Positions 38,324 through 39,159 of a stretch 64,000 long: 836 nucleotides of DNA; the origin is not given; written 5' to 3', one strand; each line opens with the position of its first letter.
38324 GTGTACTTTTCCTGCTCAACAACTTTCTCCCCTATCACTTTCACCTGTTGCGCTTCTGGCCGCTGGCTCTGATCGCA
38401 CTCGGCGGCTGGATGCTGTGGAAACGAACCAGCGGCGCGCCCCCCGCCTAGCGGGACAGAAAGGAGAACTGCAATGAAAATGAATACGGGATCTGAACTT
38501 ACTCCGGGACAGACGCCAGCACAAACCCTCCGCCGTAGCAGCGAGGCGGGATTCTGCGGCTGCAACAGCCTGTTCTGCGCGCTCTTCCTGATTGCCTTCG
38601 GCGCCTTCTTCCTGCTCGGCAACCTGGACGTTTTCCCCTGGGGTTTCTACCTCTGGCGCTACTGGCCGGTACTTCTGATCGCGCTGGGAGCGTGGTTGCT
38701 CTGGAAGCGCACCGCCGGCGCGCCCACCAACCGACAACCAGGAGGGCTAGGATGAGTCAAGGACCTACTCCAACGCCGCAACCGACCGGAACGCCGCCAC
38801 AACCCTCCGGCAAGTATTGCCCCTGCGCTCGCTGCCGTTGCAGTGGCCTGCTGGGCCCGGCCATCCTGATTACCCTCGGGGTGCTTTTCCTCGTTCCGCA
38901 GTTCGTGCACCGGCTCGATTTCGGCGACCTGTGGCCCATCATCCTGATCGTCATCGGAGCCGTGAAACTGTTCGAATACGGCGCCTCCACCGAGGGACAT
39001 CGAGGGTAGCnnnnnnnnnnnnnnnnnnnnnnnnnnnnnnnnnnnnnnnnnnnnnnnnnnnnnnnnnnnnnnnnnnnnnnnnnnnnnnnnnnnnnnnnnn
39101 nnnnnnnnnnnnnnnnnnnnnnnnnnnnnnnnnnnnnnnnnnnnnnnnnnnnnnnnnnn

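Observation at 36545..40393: Six-gene, translationally coupled ECF sigma / anti-sigma operon encoding four paralogous 'WP-hairpin' membrane proteins ending in a DUF4097 beta-helix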

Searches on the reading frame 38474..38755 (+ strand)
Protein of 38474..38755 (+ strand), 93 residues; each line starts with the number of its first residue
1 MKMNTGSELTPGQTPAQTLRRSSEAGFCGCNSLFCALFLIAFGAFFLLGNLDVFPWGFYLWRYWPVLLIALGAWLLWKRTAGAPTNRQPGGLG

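Call 3: search_protein_families(library=pfam, proteins=[window:38474-38755:+], max_evalue=0.1)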
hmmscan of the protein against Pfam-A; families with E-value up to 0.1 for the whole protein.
window:38474-38755:+ (93 aa): 2 families
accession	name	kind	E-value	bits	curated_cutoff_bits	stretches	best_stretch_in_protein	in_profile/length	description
PF18917.5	LiaI-LiaF-like_TM1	-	5.9e-12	45.9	27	1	33-76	1-42/42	LiaI-LiaF-like transmembrane region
PF22570.1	LiaF-TM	-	2.5e-09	38.3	27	1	34-79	1-45/98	LiaF transmembrane domain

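Call 4: search_protein_families(library=ncbifam, proteins=[window:38474-38755:+], max_evalue=0.1)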
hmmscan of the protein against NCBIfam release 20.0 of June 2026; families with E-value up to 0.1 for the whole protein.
window:38474-38755:+ (93 aa): 0 families

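Call 30: find_encoding_contigs(protein=window:38474-38755:+, flank=6000, max_places=4)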
Protein window:38474-38755:+ (93 aa): 2 contigs read that carry it; 2 places shown.
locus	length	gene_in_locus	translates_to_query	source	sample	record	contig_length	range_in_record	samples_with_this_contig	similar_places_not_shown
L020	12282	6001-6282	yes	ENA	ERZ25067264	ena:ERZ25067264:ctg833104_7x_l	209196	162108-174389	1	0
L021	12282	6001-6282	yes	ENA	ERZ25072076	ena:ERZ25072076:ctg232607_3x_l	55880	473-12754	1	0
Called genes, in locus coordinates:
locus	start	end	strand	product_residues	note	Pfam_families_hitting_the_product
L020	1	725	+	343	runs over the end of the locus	PF00583:Acetyltransf_1, PF13508:Acetyltransf_7, PF13673:Acetyltransf_10, PF08445:FR47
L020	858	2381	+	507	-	PF00069:Pkinase, PF01636:APH (faint), PF07714:PK_Tyr_Ser-Thr, PF01163:RIO1 (weak), PF03109:ABC1, PF14531:Kinase-like (weak), PF17667:Pkinase_fungal (weak)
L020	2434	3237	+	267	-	PF13374:TPR_10 (faint), PF13432:TPR_16 (weak), PF12895:ANAPC3 (weak), PF14559:TPR_19 (weak), PF13431:TPR_17 (weak), PF23914:TPR_CcmH_CycH (weak), PF07719:TPR_2 (weak), PF14559:TPR_19, +10 more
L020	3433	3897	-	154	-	PF22811:Zn_ribbon_NrdR, PF03477:ATP-cone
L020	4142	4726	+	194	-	PF07638:Sigma70_ECF (weak), PF04542:Sigma70_r2, PF08281:Sigma70_r4_2, PF04545:Sigma70_r4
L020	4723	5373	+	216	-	-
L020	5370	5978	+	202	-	PF18917:LiaI-LiaF-like_TM1, PF22570:LiaF-TM (weak)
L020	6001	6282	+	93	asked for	PF18917:LiaI-LiaF-like_TM1, PF22570:LiaF-TM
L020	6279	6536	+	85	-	PF18917:LiaI-LiaF-like_TM1 (weak)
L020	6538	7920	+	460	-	PF18917:LiaI-LiaF-like_TM1 (weak), PF22570:LiaF-TM (faint), PF13349:DUF4097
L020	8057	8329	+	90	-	PF07238:PilZ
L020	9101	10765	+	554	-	PF07464:ApoLp-III (faint), PF01442:Apolipoprotein (weak)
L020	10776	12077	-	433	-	PF00275:EPSP_synthase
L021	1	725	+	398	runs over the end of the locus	?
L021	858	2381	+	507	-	PF00069:Pkinase, PF01636:APH (faint), PF07714:PK_Tyr_Ser-Thr, PF01163:RIO1 (weak), PF03109:ABC1, PF14531:Kinase-like (weak), PF17667:Pkinase_fungal (weak)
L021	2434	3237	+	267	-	PF13374:TPR_10 (faint), PF13432:TPR_16 (weak), PF12895:ANAPC3 (weak), PF14559:TPR_19 (weak), PF13431:TPR_17 (weak), PF23914:TPR_CcmH_CycH (weak), PF07719:TPR_2 (weak), PF14559:TPR_19, +10 more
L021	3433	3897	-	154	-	PF22811:Zn_ribbon_NrdR, PF03477:ATP-cone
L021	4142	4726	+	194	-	PF07638:Sigma70_ECF (weak), PF04542:Sigma70_r2, PF08281:Sigma70_r4_2, PF04545:Sigma70_r4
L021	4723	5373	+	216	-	-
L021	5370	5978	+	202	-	PF18917:LiaI-LiaF-like_TM1, PF22570:LiaF-TM (weak)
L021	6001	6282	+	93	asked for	PF18917:LiaI-LiaF-like_TM1, PF22570:LiaF-TM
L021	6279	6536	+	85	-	PF18917:LiaI-LiaF-like_TM1 (weak)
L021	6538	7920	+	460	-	PF18917:LiaI-LiaF-like_TM1 (weak), PF13349:DUF4097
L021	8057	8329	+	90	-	PF07238:PilZ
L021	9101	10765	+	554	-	PF07464:ApoLp-III (faint), PF01442:Apolipoprotein (weak)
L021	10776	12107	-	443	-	PF00275:EPSP_synthase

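Call 71: list_cluster_members(proteins=[window:38474-38755:+, window:39011-40393:+, window:36615-37199:+])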
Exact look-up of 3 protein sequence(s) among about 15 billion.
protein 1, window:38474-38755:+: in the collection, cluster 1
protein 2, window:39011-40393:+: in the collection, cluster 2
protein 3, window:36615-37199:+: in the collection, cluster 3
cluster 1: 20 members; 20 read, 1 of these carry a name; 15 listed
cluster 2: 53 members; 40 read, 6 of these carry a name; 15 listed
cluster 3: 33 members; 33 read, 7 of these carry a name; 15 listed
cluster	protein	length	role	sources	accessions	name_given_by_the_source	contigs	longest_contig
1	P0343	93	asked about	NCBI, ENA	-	-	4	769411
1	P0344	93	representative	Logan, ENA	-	-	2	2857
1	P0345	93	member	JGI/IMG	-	hypothetical protein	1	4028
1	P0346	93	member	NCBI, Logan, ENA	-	-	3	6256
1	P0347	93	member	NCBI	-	-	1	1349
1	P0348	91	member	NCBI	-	-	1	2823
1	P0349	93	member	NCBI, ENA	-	-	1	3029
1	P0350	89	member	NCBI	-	-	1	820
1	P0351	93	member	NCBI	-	-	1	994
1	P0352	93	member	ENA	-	-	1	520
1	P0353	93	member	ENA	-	-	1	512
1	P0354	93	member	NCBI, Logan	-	-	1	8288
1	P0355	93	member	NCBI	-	-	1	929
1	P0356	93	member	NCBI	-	-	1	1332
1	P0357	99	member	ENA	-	-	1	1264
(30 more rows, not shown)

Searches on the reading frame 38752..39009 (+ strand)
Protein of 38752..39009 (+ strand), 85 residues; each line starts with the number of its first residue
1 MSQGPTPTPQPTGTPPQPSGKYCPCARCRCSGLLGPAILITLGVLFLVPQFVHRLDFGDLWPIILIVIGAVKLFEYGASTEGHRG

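Call 3: search_protein_families(library=pfam, proteins=[window:38752-39009:+], max_evalue=0.1)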
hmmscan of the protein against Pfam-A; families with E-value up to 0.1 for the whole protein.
window:38752-39009:+ (85 aa): 2 families
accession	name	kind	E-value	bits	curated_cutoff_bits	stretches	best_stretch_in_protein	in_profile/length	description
PF18917.5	LiaI-LiaF-like_TM1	-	4e-07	30.5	27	1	34-73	2-42/42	LiaI-LiaF-like transmembrane region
PF22570.1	LiaF-TM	-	7.3e-05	24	27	1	36-76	3-45/98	LiaF transmembrane domain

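Call 4: search_protein_families(library=ncbifam, proteins=[window:38752-39009:+], max_evalue=0.1)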
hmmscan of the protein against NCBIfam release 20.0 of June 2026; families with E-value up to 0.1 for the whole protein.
window:38752-39009:+ (85 aa): 0 families

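Call 53: find_homologous_proteins(query=window:38752-39009:+, max_evalue=0.001)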
Query window:38752-39009:+ (85 aa): 102 proteins with E <= 0.001 among 104 candidates.
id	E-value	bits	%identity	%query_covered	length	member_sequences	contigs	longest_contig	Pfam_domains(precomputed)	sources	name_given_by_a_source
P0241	1.3e-50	187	96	100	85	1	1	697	PF18917.6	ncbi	-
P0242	3.1e-50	186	95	100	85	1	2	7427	PF18917.6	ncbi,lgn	-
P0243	7.8e-50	185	93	79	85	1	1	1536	PF18917.6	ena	-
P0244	1.4e-49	184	94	100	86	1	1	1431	PF22570.2,PF18917.6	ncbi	-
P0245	2.2e-49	183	95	100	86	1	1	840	PF18917.6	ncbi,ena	-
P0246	2.3e-49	183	94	100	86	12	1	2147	PF18917.6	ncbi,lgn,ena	-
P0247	2.9e-49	183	91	79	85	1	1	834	PF18917.6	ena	-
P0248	3.0e-49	183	94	100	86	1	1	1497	PF18917.6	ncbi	-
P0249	3.9e-49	183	90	79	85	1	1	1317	PF18917.6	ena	-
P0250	4.3e-49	182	95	100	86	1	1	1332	PF18917.6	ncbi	-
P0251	4.4e-49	182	91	79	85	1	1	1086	PF18917.6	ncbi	-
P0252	8.2e-49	181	94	100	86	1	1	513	PF18917.6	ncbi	-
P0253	1.1e-48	181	90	79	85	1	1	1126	PF18917.6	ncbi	-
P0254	1.1e-48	181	90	79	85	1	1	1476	PF18917.6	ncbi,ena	-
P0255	1.9e-48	180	90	79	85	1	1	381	PF18917.6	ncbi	-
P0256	2.7e-48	180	92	100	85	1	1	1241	PF18917.6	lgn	-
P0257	4.6e-48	179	91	79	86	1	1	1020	PF22570.2,PF18917.6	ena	-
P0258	3.6e-47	176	88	79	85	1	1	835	PF22570.2,PF18917.6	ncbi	-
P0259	9.5e-47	175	90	79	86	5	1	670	PF18917.6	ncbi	-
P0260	1.6e-46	174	91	100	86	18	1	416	PF18917.6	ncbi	-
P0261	1.7e-46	174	91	100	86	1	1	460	PF22570.2,PF18917.6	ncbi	-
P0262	1.9e-46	174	91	100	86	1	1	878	PF18917.6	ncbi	-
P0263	2.3e-46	174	90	79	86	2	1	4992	PF18917.6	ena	-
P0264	6.1e-46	172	88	76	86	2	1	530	PF18917.6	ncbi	-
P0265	5.0e-45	169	85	79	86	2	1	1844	PF18917.6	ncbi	-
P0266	3.1e-44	167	91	100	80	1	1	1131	PF18917.6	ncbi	-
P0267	3.0e-41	157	79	79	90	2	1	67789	PF22570.2,PF18917.6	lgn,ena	-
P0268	6.9e-41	156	76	79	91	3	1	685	PF22570.2,PF18917.6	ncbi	-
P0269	9.1e-41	156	76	79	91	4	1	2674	PF22570.2,PF18917.6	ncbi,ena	-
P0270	1.3e-40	155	74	79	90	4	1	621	PF22570.2,PF18917.6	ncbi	-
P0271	8.1e-33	130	75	79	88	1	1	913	PF22570.2,PF18917.6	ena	-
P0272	2.3e-32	129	78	76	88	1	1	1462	PF22570.2,PF18917.6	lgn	-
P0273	2.1e-31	126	77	78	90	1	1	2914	PF22570.2,PF18917.6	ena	-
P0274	8.9e-30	120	77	78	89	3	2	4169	PF22570.2,PF18917.6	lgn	-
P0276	7.4e-29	118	61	82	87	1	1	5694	PF22570.2,PF18917.6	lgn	-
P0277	2.3e-27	113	66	100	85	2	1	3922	PF22570.2,PF18917.6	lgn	-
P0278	4.8e-27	112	66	100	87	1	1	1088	PF22570.2,PF18917.6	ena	-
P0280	1.4e-26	110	58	99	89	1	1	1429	PF22570.2,PF18917.6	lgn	-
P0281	3.3e-26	109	60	100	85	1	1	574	PF22570.2,PF18917.6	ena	-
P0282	1.1e-25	107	68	74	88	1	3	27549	PF18917.6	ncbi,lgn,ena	ncbi:MAG: DUF5668 domain-containing protein [Candidatus Acidoferrales bacterium]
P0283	2.2e-25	106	98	61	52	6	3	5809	PF22570.2,PF18917.6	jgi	jgi:uncharacterized membrane protein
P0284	2.9e-25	106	61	75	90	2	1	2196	PF22570.2,PF18917.6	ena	-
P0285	4.1e-25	106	67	75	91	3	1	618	PF22570.2,PF18917.6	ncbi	-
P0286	3.8e-22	96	63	91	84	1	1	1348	PF22570.2,PF18917.6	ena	-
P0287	4.5e-22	96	90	61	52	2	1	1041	PF22570.2,PF18917.6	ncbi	-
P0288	1.8e-20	91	67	67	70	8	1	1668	PF22570.2,PF18917.6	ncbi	-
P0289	3.6e-20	90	68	74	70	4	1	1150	PF18917.6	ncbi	-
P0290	7.2e-20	89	68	74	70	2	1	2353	PF18917.6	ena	-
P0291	1.3e-19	88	68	74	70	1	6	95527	PF22570.2,PF18917.6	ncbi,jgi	jgi:hypothetical protein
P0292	1.5e-19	88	69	73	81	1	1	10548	PF18917.6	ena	-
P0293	4.7e-19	86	67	72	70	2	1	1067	PF18917.6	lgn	-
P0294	9.1e-19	85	69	72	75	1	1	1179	PF22570.2,PF18917.6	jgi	jgi:hypothetical protein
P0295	9.9e-19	85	69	72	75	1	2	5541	PF22570.2,PF18917.6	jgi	jgi:membrane-bound ClpP family serine protease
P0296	1.1e-18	85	63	79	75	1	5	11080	PF22570.2,PF18917.6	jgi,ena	-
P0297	1.4e-18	85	64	65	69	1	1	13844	PF22570.2,PF18917.6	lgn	-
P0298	1.7e-18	84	65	74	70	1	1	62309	PF22570.2,PF18917.6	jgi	jgi:hypothetical protein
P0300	5.0e-18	83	66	72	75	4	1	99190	PF22570.2,PF18917.6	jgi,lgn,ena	-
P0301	8.5e-18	82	65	76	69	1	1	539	PF18917.6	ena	-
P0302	1.6e-17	81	60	62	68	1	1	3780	PF18917.6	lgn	-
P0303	2.7e-17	81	79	61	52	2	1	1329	PF22570.2,PF18917.6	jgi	jgi:uncharacterized membrane protein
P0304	1.0e-16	79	62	76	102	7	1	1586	PF22570.2,PF18917.6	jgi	jgi:hypothetical protein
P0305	1.1e-16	79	58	75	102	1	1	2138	PF18917.6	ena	-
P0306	2.3e-16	77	59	78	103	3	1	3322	PF22570.2,PF18917.6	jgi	jgi:hypothetical protein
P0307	2.9e-16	77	62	74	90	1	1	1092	PF22570.2,PF18917.6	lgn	-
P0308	4.5e-16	77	59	74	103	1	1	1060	PF22570.2,PF18917.6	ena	-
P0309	4.6e-16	77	58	75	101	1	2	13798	PF18917.6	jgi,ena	jgi:hypothetical protein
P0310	5.8e-16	76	59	75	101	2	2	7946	PF22570.2,PF18917.6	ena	-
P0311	6.4e-16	76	59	75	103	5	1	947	PF22570.2,PF18917.6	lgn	-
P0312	6.5e-16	76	58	76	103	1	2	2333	PF22570.2,PF18917.6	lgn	-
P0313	1.6e-15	75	58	76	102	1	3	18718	PF22570.2,PF18917.6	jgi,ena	-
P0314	3.1e-15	74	60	74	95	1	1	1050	PF22570.2,PF18917.6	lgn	-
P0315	3.9e-15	74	78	60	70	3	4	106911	PF22570.2,PF18917.6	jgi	jgi:hypothetical protein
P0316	4.3e-15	73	75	61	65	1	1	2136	PF22570.2,PF18917.6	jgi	-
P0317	4.6e-15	73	57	76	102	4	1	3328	PF22570.2,PF18917.6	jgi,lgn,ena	-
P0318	6.7e-15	73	63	62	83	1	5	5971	PF22570.2,PF18917.6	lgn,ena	-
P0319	8.2e-15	73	60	75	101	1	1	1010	PF18917.6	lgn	-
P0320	1.4e-14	72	74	59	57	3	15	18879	PF22570.2,PF18917.6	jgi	jgi:uncharacterized membrane protein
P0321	1.4e-14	72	58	75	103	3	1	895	PF18917.6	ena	-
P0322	1.5e-14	72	56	75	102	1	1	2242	PF22570.2,PF18917.6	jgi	jgi:Domain of unknown function (DUF5668)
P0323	2.4e-14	71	53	75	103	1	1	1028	PF18917.6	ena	-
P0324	6.1e-14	70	60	73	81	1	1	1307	PF18917.6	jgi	jgi:hypothetical protein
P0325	5.4e-13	67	57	72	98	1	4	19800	PF22570.2,PF18917.6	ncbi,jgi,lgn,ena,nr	ncbi:MAG TPA: DUF5668 domain-containing protein [Terriglobales bacterium]|nr:DUF5668 domain-containi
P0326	5.6e-13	67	54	72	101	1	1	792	PF18917.6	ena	-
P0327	1.0e-12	66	54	72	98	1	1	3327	PF18917.6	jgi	jgi:hypothetical protein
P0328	3.5e-12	64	58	74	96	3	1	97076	PF22570.2,PF18917.6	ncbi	ncbi:MAG: DUF5668 domain-containing protein [Candidatus Acidiferrales bacterium]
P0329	5.8e-12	63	70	59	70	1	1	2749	PF22570.2,PF18917.6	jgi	jgi:hypothetical protein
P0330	7.1e-12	63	52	81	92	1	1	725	PF18917.6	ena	-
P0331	6.3e-11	60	56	74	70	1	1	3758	PF18917.6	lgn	-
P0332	9.5e-11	60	48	96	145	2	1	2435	PF22570.2,PF04024.18,PF18917.6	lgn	-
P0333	3.5e-10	58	62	61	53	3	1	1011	PF22570.2,PF18917.6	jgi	-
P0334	7.4e-9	53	52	72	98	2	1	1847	PF22570.2,PF18917.6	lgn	-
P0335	2.2e-8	52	54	64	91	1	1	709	PF22570.2,PF18917.6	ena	-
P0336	2.6e-8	52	45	96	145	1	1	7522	PF22570.2,PF04024.18,PF18917.6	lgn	-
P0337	2.7e-8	52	71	48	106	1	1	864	PF22570.2,PF18917.6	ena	-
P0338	3.3e-8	51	71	48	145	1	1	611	PF22570.2,PF04024.18,PF18917.6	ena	-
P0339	1.0e-7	50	71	48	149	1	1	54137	PF22570.2,PF04024.18,PF18917.6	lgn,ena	-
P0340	1.0e-7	50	71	48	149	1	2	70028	PF22570.2,PF04024.18,PF18917.6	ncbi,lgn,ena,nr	ncbi:MAG: PspC domain-containing protein [Bacteroidales bacterium]|nr:PspC domain-containing protein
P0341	2.0e-7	49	51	62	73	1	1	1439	PF18917.6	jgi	jgi:uncharacterized membrane protein HdeD (DUF308 family)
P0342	8.6e-6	44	47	67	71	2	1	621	PF22570.2,PF18917.6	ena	-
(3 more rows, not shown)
